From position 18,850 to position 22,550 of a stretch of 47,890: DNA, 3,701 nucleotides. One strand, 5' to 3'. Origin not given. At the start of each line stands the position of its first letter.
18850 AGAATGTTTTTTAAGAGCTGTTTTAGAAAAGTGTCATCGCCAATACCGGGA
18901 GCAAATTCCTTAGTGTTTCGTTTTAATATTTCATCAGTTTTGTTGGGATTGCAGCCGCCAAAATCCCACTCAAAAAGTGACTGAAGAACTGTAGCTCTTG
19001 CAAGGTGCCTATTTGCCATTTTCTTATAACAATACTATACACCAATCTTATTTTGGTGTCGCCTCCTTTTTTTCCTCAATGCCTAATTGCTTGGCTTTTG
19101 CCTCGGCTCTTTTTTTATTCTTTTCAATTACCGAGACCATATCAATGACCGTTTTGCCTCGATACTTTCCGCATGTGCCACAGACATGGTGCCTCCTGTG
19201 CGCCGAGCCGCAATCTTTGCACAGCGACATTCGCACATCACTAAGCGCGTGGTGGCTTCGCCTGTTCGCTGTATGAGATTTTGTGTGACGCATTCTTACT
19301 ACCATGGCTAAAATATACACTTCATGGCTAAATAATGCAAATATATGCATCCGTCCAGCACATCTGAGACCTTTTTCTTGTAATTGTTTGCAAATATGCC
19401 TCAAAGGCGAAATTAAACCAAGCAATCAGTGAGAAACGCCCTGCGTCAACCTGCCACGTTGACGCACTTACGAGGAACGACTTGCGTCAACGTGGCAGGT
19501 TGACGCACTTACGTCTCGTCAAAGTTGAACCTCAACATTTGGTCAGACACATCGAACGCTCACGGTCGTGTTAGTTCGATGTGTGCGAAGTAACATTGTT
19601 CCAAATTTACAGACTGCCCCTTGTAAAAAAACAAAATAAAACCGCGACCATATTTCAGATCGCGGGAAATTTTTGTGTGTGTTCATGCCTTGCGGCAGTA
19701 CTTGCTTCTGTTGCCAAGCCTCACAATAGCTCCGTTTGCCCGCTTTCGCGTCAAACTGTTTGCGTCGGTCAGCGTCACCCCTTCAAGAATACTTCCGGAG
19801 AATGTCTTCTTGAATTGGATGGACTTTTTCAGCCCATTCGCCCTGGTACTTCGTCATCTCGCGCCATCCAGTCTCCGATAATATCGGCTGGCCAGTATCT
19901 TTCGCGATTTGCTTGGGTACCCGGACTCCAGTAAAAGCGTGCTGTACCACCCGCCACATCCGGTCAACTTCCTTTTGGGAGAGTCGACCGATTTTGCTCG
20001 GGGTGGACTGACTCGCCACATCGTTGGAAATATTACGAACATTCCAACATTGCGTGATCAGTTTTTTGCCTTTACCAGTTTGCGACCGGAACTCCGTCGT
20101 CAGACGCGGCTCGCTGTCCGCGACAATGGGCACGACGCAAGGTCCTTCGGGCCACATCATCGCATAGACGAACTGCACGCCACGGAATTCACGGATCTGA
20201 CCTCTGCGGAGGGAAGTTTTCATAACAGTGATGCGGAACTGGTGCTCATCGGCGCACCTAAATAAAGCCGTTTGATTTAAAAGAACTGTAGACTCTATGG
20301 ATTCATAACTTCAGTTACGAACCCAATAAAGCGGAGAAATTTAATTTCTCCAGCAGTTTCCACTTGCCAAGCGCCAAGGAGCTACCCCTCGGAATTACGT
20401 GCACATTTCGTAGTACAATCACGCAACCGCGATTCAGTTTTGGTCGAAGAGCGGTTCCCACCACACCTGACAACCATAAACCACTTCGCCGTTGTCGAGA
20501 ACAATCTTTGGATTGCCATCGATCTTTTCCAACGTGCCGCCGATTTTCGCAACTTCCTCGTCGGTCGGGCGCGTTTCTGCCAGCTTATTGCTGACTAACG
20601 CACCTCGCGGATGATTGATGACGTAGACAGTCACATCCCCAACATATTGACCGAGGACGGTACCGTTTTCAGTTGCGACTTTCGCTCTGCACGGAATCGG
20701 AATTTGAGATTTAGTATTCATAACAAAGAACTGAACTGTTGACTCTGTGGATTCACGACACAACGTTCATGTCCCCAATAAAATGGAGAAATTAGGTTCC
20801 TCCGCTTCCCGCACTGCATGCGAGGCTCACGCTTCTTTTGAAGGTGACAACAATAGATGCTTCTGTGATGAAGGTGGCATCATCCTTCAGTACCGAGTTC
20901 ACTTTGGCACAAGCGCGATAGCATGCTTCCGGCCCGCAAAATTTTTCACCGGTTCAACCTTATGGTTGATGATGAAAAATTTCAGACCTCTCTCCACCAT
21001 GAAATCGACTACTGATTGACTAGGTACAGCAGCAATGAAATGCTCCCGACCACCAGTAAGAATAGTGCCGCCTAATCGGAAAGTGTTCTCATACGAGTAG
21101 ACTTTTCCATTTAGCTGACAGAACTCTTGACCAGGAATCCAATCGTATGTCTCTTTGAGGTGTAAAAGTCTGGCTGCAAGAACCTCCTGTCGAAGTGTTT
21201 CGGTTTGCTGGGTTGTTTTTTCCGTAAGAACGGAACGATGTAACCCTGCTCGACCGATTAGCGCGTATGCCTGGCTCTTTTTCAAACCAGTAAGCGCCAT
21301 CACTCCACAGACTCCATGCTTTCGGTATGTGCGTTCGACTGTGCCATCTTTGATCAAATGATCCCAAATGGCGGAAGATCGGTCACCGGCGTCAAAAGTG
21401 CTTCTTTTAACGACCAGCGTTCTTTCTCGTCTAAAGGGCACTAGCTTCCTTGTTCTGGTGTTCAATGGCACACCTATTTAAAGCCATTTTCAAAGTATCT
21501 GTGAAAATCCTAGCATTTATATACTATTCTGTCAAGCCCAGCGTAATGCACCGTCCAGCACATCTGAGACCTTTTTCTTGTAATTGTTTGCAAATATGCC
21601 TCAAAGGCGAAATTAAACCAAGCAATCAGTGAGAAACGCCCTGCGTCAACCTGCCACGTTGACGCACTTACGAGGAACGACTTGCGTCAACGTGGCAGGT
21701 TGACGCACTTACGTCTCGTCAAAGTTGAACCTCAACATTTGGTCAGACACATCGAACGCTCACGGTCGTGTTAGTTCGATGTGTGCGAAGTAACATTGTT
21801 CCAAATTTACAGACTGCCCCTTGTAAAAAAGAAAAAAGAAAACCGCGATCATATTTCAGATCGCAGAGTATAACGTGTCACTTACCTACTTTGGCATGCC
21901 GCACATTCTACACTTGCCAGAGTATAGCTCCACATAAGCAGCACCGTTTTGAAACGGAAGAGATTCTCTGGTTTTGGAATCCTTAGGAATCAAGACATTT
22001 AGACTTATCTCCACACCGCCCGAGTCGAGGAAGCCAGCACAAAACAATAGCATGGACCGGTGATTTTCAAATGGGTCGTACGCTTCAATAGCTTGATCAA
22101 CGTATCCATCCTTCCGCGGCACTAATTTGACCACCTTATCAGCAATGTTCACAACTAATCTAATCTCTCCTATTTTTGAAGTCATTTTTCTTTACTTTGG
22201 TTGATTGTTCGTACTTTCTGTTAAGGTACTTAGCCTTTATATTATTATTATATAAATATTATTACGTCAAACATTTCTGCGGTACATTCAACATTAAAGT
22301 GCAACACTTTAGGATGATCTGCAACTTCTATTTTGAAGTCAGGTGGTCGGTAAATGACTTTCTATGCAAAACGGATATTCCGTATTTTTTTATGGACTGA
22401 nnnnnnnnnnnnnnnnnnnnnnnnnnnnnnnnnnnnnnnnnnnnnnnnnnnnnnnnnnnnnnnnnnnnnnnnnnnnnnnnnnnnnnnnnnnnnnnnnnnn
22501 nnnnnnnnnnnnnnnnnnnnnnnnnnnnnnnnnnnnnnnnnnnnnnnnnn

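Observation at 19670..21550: GC-rich three-gene operon (HTH protein, unknown, weakly MazF-like) inserted in a housekeeping cluster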

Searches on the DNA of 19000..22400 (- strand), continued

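Call 87: search_with_rna_model(model_id=R3, sources=[window, L002, L003, L004, L005, L006, L007, L008, L009, L010, L011, L012, L013, L014, L015, L016, L017, L018, L019, L020, L021, L022, L023, L024, L025, L026, L027, L028, L029, L030, L031, L032, L033, L034, L035, L036, L037, L038, L039, L040, L041, L042, L043, L044, L045, L046, L047, L048, L049, L050, L051, L052, L053, L054, L055, L056, L057, L058, L059, L060, L061, L062, L063, L064, L065, L066, L067, L068], max_evalue=1, make_alignment=true)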
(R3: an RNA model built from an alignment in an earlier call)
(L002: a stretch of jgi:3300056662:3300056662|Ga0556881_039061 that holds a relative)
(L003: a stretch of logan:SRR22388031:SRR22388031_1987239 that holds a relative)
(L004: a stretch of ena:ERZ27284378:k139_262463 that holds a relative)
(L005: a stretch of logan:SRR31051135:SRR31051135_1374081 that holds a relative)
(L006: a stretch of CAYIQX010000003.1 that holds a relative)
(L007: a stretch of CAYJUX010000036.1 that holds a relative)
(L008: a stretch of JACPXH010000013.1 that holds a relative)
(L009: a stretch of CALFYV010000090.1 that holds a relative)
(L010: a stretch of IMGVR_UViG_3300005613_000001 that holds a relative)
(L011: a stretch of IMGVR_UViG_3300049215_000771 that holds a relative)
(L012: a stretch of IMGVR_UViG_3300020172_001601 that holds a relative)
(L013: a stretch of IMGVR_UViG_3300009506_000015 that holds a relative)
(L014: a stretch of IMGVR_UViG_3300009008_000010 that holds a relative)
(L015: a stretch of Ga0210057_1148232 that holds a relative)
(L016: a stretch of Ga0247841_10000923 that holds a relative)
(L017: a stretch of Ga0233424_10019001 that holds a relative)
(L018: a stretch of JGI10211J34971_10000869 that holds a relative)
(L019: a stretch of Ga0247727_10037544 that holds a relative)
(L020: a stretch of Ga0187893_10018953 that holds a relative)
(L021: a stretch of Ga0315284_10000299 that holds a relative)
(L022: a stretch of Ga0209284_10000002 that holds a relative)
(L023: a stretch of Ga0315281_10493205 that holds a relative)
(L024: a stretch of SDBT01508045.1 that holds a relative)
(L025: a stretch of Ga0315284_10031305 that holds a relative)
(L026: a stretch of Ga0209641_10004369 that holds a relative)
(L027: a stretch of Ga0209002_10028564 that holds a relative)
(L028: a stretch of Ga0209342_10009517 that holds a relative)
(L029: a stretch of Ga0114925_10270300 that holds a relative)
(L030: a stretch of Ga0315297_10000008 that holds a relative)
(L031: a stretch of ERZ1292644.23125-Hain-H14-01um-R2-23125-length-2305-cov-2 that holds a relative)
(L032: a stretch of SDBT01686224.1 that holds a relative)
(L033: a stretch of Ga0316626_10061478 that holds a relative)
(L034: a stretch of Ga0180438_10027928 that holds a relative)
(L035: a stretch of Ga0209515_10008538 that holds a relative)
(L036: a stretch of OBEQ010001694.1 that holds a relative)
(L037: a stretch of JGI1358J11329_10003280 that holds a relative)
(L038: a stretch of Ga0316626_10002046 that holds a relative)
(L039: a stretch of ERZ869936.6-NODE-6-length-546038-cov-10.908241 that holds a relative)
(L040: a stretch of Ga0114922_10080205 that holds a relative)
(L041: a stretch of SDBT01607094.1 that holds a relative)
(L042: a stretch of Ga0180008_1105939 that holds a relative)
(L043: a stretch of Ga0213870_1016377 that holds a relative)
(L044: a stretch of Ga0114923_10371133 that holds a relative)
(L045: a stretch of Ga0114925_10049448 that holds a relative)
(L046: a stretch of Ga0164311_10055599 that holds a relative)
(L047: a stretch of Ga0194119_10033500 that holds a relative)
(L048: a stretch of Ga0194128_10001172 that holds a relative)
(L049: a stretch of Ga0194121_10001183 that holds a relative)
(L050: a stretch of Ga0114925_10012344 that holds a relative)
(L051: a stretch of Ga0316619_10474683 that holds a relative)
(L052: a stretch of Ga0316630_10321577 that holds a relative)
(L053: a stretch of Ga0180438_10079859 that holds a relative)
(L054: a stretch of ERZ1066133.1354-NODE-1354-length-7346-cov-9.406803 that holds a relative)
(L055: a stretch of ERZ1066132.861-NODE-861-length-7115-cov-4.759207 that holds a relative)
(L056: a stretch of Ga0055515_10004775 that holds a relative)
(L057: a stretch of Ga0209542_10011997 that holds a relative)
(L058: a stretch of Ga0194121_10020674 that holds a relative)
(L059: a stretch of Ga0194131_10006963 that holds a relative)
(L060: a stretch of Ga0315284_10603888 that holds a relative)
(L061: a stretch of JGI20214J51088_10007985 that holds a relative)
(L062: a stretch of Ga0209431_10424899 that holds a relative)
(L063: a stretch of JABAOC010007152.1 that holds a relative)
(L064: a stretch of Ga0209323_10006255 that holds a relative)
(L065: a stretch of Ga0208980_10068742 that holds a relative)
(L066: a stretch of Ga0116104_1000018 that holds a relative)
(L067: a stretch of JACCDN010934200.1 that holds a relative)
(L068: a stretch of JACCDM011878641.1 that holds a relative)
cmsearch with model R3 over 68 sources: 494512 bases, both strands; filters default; matches with E-value up to 1: 3.
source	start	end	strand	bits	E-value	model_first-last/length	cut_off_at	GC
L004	1371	1482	+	117.5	4.5e-32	1-111/111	no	0.58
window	20330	20436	-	109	1.5e-29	1-111/111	no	0.49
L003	4266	4372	+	102.6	1.2e-27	1-111/111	no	0.52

Alignment A7: 3 matches aligned to the model, 112 columns, each read 5' to 3' on its own strand. Consensus structure (alignment columns), stored with it:
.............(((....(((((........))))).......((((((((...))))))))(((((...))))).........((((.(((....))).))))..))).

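Call 91: search_with_rna_model(model_id=R1, sources=[L073, L074, L075, L076, L077, L069, L070, L071], max_evalue=1)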
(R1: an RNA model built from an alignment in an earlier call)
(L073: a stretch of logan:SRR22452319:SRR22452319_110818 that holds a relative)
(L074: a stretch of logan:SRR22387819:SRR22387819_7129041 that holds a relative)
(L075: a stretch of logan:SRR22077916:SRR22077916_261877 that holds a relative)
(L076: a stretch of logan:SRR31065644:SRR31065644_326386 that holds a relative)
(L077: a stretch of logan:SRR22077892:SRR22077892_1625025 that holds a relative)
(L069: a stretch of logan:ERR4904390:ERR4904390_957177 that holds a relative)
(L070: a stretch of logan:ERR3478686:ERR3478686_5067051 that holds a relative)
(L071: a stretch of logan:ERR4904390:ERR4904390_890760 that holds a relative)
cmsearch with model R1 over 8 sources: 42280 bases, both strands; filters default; matches with E-value up to 1: 1.
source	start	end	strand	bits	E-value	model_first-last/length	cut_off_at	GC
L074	442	551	+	24.7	0.007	1-98/98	no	0.42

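Call 112: search_with_rna_model(model_id=R1, sources=[L078, L079, L080, L081], max_evalue=1)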
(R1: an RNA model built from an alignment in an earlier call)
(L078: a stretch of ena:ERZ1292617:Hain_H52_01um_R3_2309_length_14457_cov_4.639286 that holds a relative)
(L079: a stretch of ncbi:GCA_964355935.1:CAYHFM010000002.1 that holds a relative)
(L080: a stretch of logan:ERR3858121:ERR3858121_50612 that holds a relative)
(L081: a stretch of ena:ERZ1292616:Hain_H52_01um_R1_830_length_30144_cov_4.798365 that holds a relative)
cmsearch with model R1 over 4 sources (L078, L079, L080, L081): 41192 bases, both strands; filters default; matches with E-value up to 1: 0.
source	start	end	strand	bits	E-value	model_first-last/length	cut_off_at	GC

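Call 113: search_with_rna_model(model_id=R2, sources=[L078, L079, L080, L081, L073, L074, L075], max_evalue=1)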
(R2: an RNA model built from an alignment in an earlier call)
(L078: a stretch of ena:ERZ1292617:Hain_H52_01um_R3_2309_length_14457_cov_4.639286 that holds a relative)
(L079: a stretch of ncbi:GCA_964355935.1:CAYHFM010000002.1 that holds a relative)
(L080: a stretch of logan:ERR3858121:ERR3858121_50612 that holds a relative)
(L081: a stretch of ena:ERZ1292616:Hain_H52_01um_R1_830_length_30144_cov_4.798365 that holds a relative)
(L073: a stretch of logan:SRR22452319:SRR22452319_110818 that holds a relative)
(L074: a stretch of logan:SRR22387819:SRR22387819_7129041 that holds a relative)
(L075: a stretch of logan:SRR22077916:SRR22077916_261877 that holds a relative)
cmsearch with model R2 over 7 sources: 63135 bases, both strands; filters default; matches with E-value up to 1: 0.
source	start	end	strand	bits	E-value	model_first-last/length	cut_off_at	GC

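Call 114: search_rna_families(source=L078, start=4900, end=7600, threshold=evalue, max_evalue=1)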
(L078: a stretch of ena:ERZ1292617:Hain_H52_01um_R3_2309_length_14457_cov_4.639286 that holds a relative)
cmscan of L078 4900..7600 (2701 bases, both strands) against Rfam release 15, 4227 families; matches with E-value up to 1: 3.
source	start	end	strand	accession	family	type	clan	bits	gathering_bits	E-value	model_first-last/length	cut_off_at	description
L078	5883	5960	+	RF00008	Hammerhead_3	Gene; ribozyme;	CL00010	36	48.5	2e-05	1-54/54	no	Hammerhead ribozyme (type III)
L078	5598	5640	+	RF00008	Hammerhead_3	Gene; ribozyme;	CL00010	23.5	48.5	0.065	1-54/54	no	Hammerhead ribozyme (type III)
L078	6783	6889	+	RF01772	rnk_pseudo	Cis-reg; leader;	-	22.5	55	0.87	1-108/108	no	Pseudomonas rnk leader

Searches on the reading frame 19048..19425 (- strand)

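Call 6: search_protein_families(library=pfam, proteins=[window:19048-19425:-], max_evalue=1)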
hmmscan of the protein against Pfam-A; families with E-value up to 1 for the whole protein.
window:19048-19425:- (125 aa): 2 families
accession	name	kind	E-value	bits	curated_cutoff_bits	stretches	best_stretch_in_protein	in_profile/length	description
PF01783.29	Ribosomal_L32p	-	1.7e-12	47.8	21.3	1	46-95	6-55/56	Ribosomal L32p protein family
PF12172.15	zf-ChsH2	-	0.17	12.1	23.2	1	65-86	10-32/37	ChsH2, rubredoxin-like zinc ribbon domain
